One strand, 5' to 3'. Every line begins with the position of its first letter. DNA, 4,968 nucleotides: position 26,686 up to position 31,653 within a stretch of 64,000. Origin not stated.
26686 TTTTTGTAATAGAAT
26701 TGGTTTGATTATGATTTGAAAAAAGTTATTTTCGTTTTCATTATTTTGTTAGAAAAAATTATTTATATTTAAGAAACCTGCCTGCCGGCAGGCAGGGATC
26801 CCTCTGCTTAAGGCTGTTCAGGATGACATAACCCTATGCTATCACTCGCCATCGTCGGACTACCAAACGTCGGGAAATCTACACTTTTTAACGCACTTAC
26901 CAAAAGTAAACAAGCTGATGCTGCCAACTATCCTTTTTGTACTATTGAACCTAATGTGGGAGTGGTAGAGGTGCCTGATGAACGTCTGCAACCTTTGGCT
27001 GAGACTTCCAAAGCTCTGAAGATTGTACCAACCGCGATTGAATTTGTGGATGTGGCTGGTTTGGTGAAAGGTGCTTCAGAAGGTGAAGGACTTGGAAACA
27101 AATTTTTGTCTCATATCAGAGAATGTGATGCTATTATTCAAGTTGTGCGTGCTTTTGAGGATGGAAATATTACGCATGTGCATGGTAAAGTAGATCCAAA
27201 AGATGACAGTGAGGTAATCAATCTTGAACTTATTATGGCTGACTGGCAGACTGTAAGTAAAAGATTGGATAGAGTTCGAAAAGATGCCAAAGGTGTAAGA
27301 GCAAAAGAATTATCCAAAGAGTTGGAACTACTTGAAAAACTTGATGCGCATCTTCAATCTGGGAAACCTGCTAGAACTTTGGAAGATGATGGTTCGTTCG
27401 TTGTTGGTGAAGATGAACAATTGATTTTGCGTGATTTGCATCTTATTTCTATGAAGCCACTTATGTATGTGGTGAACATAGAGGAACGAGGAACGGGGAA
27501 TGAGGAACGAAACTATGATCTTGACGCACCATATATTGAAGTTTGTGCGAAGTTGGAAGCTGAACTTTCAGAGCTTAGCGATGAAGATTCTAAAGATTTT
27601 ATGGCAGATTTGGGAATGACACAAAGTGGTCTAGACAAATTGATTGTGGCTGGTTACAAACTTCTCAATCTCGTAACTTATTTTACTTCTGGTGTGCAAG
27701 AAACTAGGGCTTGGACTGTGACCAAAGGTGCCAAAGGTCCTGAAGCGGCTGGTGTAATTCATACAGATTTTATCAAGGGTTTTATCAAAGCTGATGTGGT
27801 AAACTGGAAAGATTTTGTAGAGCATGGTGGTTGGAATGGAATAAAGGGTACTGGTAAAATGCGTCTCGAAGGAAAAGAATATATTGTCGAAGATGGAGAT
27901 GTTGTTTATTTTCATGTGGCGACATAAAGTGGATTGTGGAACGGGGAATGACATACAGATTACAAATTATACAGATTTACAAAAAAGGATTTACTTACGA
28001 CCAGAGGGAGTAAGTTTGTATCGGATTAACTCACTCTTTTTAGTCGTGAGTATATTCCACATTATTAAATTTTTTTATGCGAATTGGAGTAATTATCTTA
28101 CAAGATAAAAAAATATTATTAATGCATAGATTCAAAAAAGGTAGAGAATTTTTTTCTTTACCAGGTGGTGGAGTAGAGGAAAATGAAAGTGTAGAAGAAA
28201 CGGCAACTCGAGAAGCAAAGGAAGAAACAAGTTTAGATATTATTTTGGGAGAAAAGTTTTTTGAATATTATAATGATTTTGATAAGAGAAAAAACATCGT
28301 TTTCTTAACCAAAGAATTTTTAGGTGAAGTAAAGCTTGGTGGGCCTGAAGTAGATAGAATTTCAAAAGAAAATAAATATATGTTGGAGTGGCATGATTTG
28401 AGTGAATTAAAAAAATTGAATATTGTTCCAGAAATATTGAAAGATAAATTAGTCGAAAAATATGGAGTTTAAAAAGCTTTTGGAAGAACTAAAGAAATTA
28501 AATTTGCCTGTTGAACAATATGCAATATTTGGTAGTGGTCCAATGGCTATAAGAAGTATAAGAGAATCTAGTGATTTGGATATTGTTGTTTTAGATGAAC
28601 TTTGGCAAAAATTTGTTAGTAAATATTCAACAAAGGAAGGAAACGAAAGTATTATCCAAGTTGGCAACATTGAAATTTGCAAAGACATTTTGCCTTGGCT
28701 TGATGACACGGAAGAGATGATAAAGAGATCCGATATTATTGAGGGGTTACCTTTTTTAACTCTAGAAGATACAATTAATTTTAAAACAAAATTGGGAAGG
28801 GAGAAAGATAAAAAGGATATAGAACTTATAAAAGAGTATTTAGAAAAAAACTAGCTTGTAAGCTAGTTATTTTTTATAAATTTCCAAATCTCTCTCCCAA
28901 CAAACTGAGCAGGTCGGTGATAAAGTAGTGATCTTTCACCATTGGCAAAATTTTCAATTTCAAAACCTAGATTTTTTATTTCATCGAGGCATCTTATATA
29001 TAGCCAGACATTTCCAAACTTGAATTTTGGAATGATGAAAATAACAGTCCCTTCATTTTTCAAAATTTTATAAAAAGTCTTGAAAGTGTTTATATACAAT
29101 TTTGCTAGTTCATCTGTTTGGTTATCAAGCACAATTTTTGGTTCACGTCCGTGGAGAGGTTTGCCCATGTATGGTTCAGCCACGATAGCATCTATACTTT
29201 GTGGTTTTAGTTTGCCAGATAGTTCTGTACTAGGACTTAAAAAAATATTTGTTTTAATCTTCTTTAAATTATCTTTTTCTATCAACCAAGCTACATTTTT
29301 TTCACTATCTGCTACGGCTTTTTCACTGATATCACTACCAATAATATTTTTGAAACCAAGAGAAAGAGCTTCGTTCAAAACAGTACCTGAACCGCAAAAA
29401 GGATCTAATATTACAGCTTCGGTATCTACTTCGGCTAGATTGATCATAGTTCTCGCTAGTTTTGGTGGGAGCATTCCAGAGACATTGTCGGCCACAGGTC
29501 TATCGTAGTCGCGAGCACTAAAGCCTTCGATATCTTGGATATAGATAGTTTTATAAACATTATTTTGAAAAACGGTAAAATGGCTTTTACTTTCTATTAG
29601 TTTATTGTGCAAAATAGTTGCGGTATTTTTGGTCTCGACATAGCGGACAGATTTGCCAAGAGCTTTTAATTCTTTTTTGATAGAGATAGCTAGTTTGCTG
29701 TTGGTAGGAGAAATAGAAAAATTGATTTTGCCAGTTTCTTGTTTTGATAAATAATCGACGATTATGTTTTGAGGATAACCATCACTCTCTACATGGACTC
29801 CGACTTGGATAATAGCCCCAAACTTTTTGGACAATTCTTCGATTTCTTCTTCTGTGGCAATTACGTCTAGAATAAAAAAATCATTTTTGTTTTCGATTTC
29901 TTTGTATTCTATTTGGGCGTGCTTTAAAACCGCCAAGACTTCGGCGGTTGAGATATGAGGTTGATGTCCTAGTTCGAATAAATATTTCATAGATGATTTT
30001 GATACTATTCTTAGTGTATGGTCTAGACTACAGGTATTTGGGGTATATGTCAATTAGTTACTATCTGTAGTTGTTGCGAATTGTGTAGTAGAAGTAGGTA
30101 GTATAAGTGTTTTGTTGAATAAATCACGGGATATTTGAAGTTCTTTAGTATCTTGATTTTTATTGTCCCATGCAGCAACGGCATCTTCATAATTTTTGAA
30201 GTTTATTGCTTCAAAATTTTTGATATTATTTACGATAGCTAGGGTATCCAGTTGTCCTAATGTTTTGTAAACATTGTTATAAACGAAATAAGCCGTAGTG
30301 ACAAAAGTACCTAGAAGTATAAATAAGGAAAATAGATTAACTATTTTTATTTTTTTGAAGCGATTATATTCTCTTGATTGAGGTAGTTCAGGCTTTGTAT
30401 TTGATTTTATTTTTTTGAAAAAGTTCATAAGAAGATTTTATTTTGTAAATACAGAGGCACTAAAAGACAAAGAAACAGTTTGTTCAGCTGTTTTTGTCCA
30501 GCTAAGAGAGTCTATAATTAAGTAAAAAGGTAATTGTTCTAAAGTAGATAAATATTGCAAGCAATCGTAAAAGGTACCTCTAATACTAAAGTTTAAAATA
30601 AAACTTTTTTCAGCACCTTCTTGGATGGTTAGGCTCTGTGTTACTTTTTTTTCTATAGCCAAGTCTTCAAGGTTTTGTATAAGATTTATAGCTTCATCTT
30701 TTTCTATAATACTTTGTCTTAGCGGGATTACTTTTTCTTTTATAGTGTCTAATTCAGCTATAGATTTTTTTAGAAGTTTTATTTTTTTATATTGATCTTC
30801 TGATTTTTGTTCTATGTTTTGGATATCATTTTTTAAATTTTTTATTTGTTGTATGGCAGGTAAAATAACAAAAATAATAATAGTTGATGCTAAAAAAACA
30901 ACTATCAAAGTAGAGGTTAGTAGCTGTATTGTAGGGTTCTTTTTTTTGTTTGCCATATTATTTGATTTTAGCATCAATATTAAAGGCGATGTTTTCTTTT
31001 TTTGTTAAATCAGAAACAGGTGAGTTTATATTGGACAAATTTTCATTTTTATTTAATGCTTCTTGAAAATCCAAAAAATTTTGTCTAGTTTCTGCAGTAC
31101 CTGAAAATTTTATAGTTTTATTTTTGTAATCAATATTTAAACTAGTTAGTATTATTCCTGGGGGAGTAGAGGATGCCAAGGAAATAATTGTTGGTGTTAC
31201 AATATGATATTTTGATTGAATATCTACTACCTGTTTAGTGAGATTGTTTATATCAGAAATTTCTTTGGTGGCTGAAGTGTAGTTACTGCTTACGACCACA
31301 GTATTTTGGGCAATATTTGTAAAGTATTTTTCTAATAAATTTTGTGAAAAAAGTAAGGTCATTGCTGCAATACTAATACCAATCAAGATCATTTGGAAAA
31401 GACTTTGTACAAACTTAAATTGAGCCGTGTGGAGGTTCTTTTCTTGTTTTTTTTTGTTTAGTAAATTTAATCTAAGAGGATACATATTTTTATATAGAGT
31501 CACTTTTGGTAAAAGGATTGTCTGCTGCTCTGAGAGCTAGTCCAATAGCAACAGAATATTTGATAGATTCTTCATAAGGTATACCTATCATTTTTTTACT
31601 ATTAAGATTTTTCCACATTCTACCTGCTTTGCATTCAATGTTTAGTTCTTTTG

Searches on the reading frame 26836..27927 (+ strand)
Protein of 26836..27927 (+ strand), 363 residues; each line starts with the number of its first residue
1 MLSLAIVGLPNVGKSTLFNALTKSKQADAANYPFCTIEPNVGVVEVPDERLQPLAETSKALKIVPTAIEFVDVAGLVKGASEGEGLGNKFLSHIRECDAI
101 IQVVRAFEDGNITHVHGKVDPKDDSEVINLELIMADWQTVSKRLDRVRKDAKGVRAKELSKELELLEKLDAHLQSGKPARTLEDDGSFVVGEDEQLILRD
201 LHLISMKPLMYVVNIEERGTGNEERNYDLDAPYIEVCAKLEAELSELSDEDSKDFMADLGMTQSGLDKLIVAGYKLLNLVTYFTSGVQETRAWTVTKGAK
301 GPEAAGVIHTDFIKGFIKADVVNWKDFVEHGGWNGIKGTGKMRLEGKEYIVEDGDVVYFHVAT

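Call 9: search_protein_families(library=pfam, proteins=[window:26836-27927:+], max_evalue=0.001)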
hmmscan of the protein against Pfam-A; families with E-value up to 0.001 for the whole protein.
window:26836-27927:+ (363 aa): 3 families
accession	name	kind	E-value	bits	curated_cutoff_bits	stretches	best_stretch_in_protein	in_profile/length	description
PF06071.19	YchF-GTPase_C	-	4.8e-34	116.8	27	1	279-361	1-83/84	Protein of unknown function (DUF933)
PF01926.29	MMR_HSR1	-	1.3e-23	83.7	21.9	1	4-113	2-90/113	50S ribosome-binding GTPase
PF02421.24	FeoB_N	-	8.1e-10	38.9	27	1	4-50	3-48/156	Ferrous iron transport protein B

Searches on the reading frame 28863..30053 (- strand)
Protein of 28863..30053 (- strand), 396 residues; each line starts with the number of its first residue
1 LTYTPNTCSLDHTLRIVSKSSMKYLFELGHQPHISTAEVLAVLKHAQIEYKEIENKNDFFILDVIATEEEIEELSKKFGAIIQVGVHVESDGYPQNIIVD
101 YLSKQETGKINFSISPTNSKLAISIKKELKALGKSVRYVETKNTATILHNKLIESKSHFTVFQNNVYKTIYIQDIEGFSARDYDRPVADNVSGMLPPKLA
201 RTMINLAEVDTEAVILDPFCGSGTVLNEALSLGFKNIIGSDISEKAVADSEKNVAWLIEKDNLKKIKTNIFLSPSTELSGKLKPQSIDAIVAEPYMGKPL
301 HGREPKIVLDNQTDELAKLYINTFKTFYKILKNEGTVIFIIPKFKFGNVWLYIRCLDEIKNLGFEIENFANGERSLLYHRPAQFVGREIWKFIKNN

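Call 9: search_protein_families(library=pfam, proteins=[window:28863-30053:-], max_evalue=0.001)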
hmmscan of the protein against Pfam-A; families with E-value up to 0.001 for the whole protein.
window:28863-30053:- (396 aa): 7 families
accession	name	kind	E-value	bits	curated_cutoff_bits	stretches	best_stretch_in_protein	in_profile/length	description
PF01170.24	UPF0020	-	8e-12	45.7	22.3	1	190-249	7-91/197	RMKL-like, methyltransferase domain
PF01555.25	N6_N4_Mtase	-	3.9e-11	43.8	26.7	1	192-251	163-220/221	DNA methylase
PF03602.21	Cons_hypoth95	-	5.2e-06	26.7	24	1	211-269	41-99/182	Conserved hypothetical protein 95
PF13847.12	Methyltransf_31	-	7.5e-06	26.1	27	1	213-339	5-109/145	Methyltransferase domain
PF09445.16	Methyltransf_15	-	0.00037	20.5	22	1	214-317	3-102/165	RNA cap guanine-N2 methyltransferase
PF02384.22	N6_Mtase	-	0.00066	19.5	20.4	0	196-299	31-138/311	N-6 DNA Methylase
PF06325.19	PrmA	-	0.00093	19.2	22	0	211-257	161-207/296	Ribosomal protein L11 methyltransferase (PrmA)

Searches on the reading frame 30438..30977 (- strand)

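Call 9: search_protein_families(library=pfam, proteins=[window:30438-30977:-], max_evalue=0.001)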
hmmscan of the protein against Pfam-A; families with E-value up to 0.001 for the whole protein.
window:30438-30977:- (179 aa): 2 families
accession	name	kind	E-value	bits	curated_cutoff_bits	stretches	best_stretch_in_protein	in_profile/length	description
PF04350.18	PilO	-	0.0002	22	22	1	45-176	1-140/145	Pilus assembly protein, PilO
PF01594.21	AI-2E_transport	-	0.00081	19.1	34.3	1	8-74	42-108/327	AI-2E family transporter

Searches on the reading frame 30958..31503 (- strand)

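Call 9: search_protein_families(library=pfam, proteins=[window:30958-31503:-], max_evalue=0.001)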
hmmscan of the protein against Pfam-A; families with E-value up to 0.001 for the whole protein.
window:30958-31503:- (181 aa): 1 family
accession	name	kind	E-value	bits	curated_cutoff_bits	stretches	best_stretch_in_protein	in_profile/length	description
PF05137.18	PilN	-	2.3e-06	28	22.8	1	109-179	6-77/78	Fimbrial assembly protein (PilN)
